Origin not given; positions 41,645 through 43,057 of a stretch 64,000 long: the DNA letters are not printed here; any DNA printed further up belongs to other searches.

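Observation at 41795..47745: Aromatic amino-acid module: two orphan LivJ-like binding proteins followed by iorAB-paaK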

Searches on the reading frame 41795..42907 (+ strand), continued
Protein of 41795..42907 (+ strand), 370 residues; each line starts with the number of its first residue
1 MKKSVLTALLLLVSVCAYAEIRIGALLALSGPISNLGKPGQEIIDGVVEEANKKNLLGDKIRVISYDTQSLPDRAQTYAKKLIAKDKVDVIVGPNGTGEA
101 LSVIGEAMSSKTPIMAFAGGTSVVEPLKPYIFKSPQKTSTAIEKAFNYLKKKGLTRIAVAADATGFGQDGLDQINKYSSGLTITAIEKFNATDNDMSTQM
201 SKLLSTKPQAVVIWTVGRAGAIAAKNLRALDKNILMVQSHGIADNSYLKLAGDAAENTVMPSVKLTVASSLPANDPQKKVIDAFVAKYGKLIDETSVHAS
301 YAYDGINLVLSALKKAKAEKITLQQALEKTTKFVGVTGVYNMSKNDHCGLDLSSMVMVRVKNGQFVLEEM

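Call 24: find_related_loci(query=window:41795-42907:+, collection=genome_contigs, flank=10000)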
Query window:41795-42907:+ (370 aa) in genome_contigs; peptide patterns used: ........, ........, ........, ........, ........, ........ (x = any residue, [..] = any of these).
193 stretches matched a pattern; 30 encode a relative of the query (tblastn E <= 1e-3); 29 distinct loci.
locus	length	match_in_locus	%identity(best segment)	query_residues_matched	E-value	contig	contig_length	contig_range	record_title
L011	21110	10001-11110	86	1-370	0e+0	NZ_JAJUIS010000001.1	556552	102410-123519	MAG: Seleniivibrio woodruffii isolate bin96 k141_300180_length_556552_cov_154.4509, whole genome shotgun sequence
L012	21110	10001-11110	88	1-370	0e+0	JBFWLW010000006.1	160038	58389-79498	MAG: Deferribacterales bacterium isolate CA_2019_NHSR_75 NODE_245_length_160038_cov_98.000800_NHSR, whole genome shotgun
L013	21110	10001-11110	86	1-370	0e+0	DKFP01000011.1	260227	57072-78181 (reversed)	MAG TPA_asm: Deferribacteraceae bacterium UBA6793 UBA6793_contig_626, whole genome shotgun sequence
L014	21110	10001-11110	87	1-370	0e+0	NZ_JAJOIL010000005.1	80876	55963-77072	MAG: Seleniivibrio sp. isolate S2C1195 S2CNODE_35_length_80876_cov_10.941522, whole genome shotgun sequence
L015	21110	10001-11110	69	1-370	0e+0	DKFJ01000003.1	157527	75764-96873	MAG TPA_asm: Deferribacteraceae bacterium UBA6799 UBA6799_contig_3281, whole genome shotgun sequence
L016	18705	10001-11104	70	3-370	2e-178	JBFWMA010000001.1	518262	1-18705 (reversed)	MAG: Deferribacterales bacterium isolate CA_2019_NHSR_79 NODE_13_length_518262_cov_55.559731_NHSR, whole genome shotgun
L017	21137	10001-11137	41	5-369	2e-87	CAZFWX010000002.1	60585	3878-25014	MAG TPA_asm: uncultured Desulfobacterales bacterium isolate binchicken_co107_460 genome assembly, contig: NODE_1236_leng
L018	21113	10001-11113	40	11-367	7e-85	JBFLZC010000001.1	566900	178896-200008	MAG: Thermodesulfobacteriota bacterium isolate MAG101 MAG101_1, whole genome shotgun sequence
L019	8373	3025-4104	42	21-369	2e-84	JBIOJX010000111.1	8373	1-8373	MAG: Desulfobaccales bacterium isolate GcC11-15 k141_1024588_length_8373_cov_17.0000, whole genome shotgun sequence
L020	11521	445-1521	43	21-367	1e-84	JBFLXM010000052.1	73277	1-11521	MAG: Thermodesulfobacteriota bacterium isolate MAG058 MAG058_52, whole genome shotgun sequence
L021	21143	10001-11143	42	4-369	1e-84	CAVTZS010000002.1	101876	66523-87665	MAG: uncultured delta proteobacterium isolate MFD04408.bin.1.59 genome assembly, contig: contig_23074, whole genome shot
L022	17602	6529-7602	43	21-367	8e-84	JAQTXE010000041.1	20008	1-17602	MAG: Syntrophales bacterium isolate STC_127 NODE_5690_length_20008_cov_2.979327_Sandtown_C, whole genome shotgun sequenc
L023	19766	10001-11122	42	8-369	7e-84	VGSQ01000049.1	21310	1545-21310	MAG: Deltaproteobacteria bacterium isolate K_DeepCast_250m_m2_102 K_DeepCast_250m_m2_102_Ga0194125_10004645, whole genom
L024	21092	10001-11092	41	21-367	4e-83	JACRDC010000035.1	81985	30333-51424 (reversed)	MAG: Desulfarculus sp. isolate NC_groundwater_1662_Pr3_B-0.1um_67_139 SR-2_scaffold_141_913703, whole genome shotgun seq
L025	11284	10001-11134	39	1-367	4e-82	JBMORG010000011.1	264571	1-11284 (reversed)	MAG: Thermodesulfobacteriota bacterium isolate Betzabe_MAG174 MAG174_11, whole genome shotgun sequence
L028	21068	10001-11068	41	21-365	5e-81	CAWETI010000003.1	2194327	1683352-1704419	MAG: uncultured delta proteobacterium isolate MFD01476.bin.2.41 genome assembly, contig: contig_21928, whole genome shot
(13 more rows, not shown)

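Call 28: search_protein_families(library=pfam, proteins=[L021:1250-3091:+, L021:2908-3597:+, L021:3564-4601:+, L021:4877-5662:+, L021:6204-6818:+, L021:7007-7723:+, L021:7780-9888:+, L021:11412-12263:+, L028:4047-6176:+, L028:7018-8304:+], max_evalue=0.00001)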
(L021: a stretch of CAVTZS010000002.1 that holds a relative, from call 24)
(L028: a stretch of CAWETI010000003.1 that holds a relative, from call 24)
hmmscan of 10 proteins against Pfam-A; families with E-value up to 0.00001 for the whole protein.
L021:1250-3091:+ (613 aa): 3 families
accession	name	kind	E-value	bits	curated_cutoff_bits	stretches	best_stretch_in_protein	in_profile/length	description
PF02775.26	TPP_enzyme_C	-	8.6e-17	61.8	21.9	1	383-520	1-142/151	Thiamine pyrophosphate enzyme, C-terminal TPP binding domain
PF01855.24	POR_N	-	1.8e-10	41.4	27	1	20-192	3-181/231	Pyruvate flavodoxin/ferredoxin oxidoreductase, thiamine diP-bdg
PF00037.32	Fer4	-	3.2e-06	27.2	21.1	1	583-606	1-24/24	4Fe-4S binding domain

L021:2908-3597:+ (229 aa): 1 family
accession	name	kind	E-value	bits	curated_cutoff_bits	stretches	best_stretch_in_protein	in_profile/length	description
PF01558.24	POR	-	1.3e-28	100.8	27.4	1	71-224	1-172/173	Pyruvate ferredoxin/flavodoxin oxidoreductase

L021:3564-4601:+ (345 aa): 1 family
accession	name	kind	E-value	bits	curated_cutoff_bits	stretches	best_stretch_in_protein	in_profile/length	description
PF02653.21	BPD_transp_2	-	8.5e-44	150.1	26.8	1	50-313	3-269/269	Branched-chain amino acid transport system / permease component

L021:4877-5662:+ (261 aa): 3 families
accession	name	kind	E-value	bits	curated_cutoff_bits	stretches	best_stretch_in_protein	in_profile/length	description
PF00005.33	ABC_tran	-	4.5e-29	102.2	25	1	24-185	1-137/137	ABC transporter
PF12399.14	BCA_ABC_TP_C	-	3.8e-09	36.4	25.5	1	235-256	3-24/27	Branched-chain amino acid ATP-binding cassette transporter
PF13304.12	AAA_21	-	1e-07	32.8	27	0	36-56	1-21/304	AAA domain, putative AbiEii toxin, Type IV TA system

L021:6204-6818:+ (204 aa): 0 families

L021:7007-7723:+ (238 aa): 1 family
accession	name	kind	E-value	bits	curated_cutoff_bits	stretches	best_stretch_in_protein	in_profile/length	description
PF04471.18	Mrr_cat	-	1.7e-16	60.8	21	1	1-114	4-114/115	Restriction endonuclease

L021:7780-9888:+ (702 aa): 4 families
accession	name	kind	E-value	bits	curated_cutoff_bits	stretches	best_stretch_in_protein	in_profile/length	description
PF00005.33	ABC_tran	-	4.6e-30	105.4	25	1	33-170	10-136/137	ABC transporter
PF14535.12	AMP-binding_C_2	-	2.5e-23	82.6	25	1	603-696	2-96/96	AMP-binding enzyme C-terminal domain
PF00501.34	AMP-binding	-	3.9e-10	39.5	29.9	1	349-552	161-374/384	AMP-binding enzyme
PF13304.12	AAA_21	-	6.5e-09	36.7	27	0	38-54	3-19/304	AAA domain, putative AbiEii toxin, Type IV TA system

L021:11412-12263:+ (283 aa): 1 family
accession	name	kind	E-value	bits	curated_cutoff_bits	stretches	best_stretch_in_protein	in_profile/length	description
PF02653.21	BPD_transp_2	-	2.4e-35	122.4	26.8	1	4-271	2-269/269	Branched-chain amino acid transport system / permease component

L028:4047-6176:+ (709 aa): 4 families
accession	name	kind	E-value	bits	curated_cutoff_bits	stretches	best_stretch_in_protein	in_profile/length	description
PF00005.33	ABC_tran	-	2.1e-30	106.5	25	1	33-177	3-136/137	ABC transporter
PF14535.12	AMP-binding_C_2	-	3.8e-23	82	25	1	610-703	2-96/96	AMP-binding enzyme C-terminal domain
PF00501.34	AMP-binding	-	3.4e-11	43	29.9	1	351-560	156-375/384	AMP-binding enzyme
PF13304.12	AAA_21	-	7.7e-10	39.8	27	0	151-201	239-292/304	AAA domain, putative AbiEii toxin, Type IV TA system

L028:7018-8304:+ (428 aa): 0 families

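Call 47: predict_structure(alignment_id=A1)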
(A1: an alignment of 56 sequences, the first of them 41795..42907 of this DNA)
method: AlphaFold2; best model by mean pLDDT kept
length: 370 residues; sequences in the alignment: 56
mean_pLDDT: 94.0   pTM: 0.90
mean pLDDT of the five models: 94.0, 93.6, 93.3, 93.2, 92.2
residues with pLDDT >= 90: 326; 70-90: 26; 50-70: 18; < 50: 0
segments of 3 or more residues with pLDDT < 50: none
pLDDT, mean of each block of 10 residues (from residue 1): 59 62 97 90 98 95 97 98 98 96 98 97 97 97 97 98 93 96 97 93 98 92 97 96 88 97 95 95 96 90 98 98 98 98 98 96 94
secondary structure, 60 per line:
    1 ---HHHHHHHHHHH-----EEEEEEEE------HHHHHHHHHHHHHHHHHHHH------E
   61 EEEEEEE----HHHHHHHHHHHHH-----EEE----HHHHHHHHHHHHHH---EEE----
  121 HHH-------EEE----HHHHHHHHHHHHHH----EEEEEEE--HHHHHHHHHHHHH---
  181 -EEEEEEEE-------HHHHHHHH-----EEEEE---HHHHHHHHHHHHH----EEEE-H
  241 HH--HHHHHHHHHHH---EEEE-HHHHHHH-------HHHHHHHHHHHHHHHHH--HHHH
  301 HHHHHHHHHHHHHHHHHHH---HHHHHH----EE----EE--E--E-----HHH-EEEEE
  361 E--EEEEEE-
elements in order: H4-14 E20-27 H34-53 E60-67 H72-84 E90-92 H97-110 E114-116 E131-133 H138-151 E156-162 H165-177 E182-189 H197-204 E210-214 H218-230 E235-238 H245-255 E259-262 H264-270 H278-294 H297-319 H323-328 E356-361 E364-369
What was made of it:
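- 41795..42907 (+): SBP1: periplasmic Peripla_BP_6 binding protein of the aromatic-acid (cluster B-III-like) clade. The AF2 model has pLDDT 94 (call 47).
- On Peripla_BP_6 / HAAT-family ABC solute-binding protein: The N-termini are MKK...AYA|E. The AF2 model has pLDDT 94 and a two-lobed alpha/beta pattern (call 47).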

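Call 49: fold_search(model_id=the predicted structure, library=pdb)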
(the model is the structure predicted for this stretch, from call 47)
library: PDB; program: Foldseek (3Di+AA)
matches with E <= 10: 1966; with E <= 0.001: 1052
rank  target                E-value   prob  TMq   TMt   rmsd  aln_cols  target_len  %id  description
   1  3sg0                  1.8e-31  1.00  0.86  0.88   2.7       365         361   26  The crystal structure of an extracellular ligand-binding receptor from Rhodopseudomonas palustris HaA2 (released 2011-06-29)
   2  4dqd                  2.0e-31  1.00  0.85  0.88   3.0       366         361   27  The crystal structure of a transporter in complex with 3-phenylpyruvic acid (released 2012-02-29)
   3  7ylt_B                2.4e-31  1.00  0.81  0.83   3.5       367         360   28  Structure of a bacteria protein (released 2023-06-14)
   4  7ylt_C                5.2e-31  1.00  0.84  0.86   3.2       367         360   28  Structure of a bacteria protein (released 2023-06-14)
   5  7ylt_D                5.5e-31  1.00  0.83  0.86   2.9       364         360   27  Structure of a bacteria protein (released 2023-06-14)
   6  4eyo                  5.9e-31  1.00  0.84  0.86   3.1       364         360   25  Crystal structure of solute binding protein of ABC transporter from Rhodopseudomonas palustris HaA2 in complex with p-co (released 2012-05-30)
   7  7ylt_A                6.2e-31  1.00  0.81  0.83   3.5       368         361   27  Structure of a bacteria protein (released 2023-06-14)
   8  3tx6                  8.0e-31  1.00  0.84  0.86   3.0       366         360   26  The Structure of a putative ABC-transporter periplasmic component from Rhodopseudomonas palustris (released 2011-11-09)
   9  3uk0                  9.5e-31  1.00  0.84  0.87   3.0       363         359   26  RPD_1889 protein, an extracellular ligand-binding receptor from Rhodopseudomonas palustris. (released 2011-11-23)
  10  4f8j                  1.6e-30  1.00  0.84  0.86   3.0       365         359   26  The structure of an aromatic compound transport protein from Rhodopseudomonas palustris in complex with p-coumarate (released 2012-09-26)
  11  4eyq                  2.0e-30  1.00  0.86  0.88   2.6       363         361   24  Crystal structure of solute binding protein of ABC transporter from Rhodopseudomonas palustris HaA2 in complex with caff (released 2012-05-30)
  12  3ukj                  3.2e-30  1.00  0.84  0.87   3.0       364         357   25  Crystal structure of extracellular ligand-binding receptor from Rhodopseudomonas palustris HaA2 (released 2011-11-23)
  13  4jb0                  4.1e-30  1.00  0.84  0.85   2.7       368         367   25  Rhodopseudomonas palustris (strain CGA009) Rp1789 transport protein (released 2013-04-17)
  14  4jb2                  4.9e-30  1.00  0.85  0.88   2.7       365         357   25  Rhodopseudomonas palustris (strain CGA009) Rp1789 (released 2013-04-17)
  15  4q6w_A                1.1e-27  1.00  0.83  0.82   3.0       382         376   23  Crystal Structure of Periplasmic Binding Protein type 1 from Bordetella pertussis Tohama I complexed with 3-Hydroxy Be (released 2014-07-02)
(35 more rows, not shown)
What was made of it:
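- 41795..42907 (+): The top Foldseek hits are 3SG0, 4DQD and 7YLT (call 49).
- Closest known: Variovorax IadK2/IadK3. Same: It has the same fold (Foldseek E = 2e-31, call 49).
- Closest known: Rhodopseudomonas palustris aromatic-acid binding proteins: 3SG0/4DQD. Same: They are the top structural neighbours (TM 0.84-0.88, call 49).
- Foldseek on a pLDDT-94 model ranks first 3SG0 and 4DQD ('transporter in complex with 3-phenylpyruvic acid'), then 7YLT, then the p-coumarate and caffeate binders (calls 47, 49). The closest structural relative was crystallised with 3-phenylpyruvate, the IOR substrate in the oxidative direction (call 49).
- Tried and rejected: The ligand of 4DQD therefore rests on the PDB entry title (call 49).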

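Call 54: find_encoding_contigs(protein=P0010, flank=8000, max_places=1)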
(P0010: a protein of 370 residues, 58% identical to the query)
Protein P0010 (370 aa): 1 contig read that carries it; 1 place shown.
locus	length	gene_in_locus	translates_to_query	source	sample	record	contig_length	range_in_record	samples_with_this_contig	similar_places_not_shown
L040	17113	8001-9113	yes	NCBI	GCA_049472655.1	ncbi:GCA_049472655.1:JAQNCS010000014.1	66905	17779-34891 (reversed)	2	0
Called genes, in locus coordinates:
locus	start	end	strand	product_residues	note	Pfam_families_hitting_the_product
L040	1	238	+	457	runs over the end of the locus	PF00072:Response_reg, PF00158:Sigma54_activat, PF14532:Sigma54_activ_2, PF07728:AAA_5, PF25601:AAA_lid_14, PF02954:HTH_8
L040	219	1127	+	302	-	PF04392:ABC_sub_bind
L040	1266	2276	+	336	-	PF16868:NMT1_3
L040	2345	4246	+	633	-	PF06808:DctM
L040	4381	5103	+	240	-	PF00795:CN_hydrolase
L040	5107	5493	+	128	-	PF12646:DUF3783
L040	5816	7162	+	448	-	PF00291:PALP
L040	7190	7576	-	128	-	PF01880:Desulfoferrodox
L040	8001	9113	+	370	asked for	PF13433:Peripla_BP_5, PF13458:Peripla_BP_6, PF01094:ANF_receptor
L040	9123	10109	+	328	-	PF08240:ADH_N, PF00107:ADH_zinc_N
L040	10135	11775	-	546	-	PF01642:MM_CoA_mutase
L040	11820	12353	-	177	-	PF18140:PCC_BT, PF00364:Biotin_lipoyl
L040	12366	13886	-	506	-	PF00289:Biotin_carb_N, PF02222:ATP-grasp, PF02655:ATP-grasp_3 (weak), PF02786:CPSase_L_D2, PF07478:Dala_Dala_lig_C, PF02785:Biotin_carb_C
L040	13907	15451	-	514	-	PF01039:Carboxyl_trans, PF03255:ACCA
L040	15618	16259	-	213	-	PF01048:PNP_UDP_1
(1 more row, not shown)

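Call 55: find_encoding_contigs(protein=P0011, flank=8000, max_places=1)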
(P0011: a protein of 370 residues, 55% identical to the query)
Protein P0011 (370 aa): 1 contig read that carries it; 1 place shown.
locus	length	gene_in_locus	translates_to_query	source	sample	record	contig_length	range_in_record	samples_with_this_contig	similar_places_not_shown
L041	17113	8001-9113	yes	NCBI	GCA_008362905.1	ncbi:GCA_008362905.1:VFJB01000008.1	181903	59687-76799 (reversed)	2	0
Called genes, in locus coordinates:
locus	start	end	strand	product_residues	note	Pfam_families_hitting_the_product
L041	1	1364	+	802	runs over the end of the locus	PF00069:Pkinase, PF07714:PK_Tyr_Ser-Thr, PF20250:FapA_N, PF03961:FapA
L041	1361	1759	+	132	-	PF02391:MoaE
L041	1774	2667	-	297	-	PF14378:PAP2_3, PF01569:PAP2 (weak)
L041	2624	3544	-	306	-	PF01073:3Beta_HSD, PF01370:Epimerase, PF04321:RmlD_sub_bind, PF13460:NAD_binding_10 (faint), PF16363:GDP_Man_Dehyd (weak), PF07993:NAD_binding_4, PF02719:Polysacc_synt_2 (weak)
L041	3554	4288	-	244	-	PF23023:Anti-Pycsar_Apyc1, PF00753:Lactamase_B, PF12706:Lactamase_B_2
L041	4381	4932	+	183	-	PF04011:LemA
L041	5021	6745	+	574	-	PF09972:DUF2207, PF20990:DUF2207_C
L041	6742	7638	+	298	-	PF00551:Formyl_trans_N, PF02911:Formyl_trans_C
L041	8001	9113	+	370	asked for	PF13433:Peripla_BP_5, PF13458:Peripla_BP_6, PF01094:ANF_receptor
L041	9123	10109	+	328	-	PF08240:ADH_N, PF00107:ADH_zinc_N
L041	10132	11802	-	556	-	PF01642:MM_CoA_mutase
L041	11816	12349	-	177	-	PF18140:PCC_BT, PF00364:Biotin_lipoyl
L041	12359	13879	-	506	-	PF00289:Biotin_carb_N, PF02222:ATP-grasp, PF02655:ATP-grasp_3 (weak), PF02786:CPSase_L_D2, PF07478:Dala_Dala_lig_C, PF02785:Biotin_carb_C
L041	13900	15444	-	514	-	PF01039:Carboxyl_trans, PF03255:ACCA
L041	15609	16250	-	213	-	PF01048:PNP_UDP_1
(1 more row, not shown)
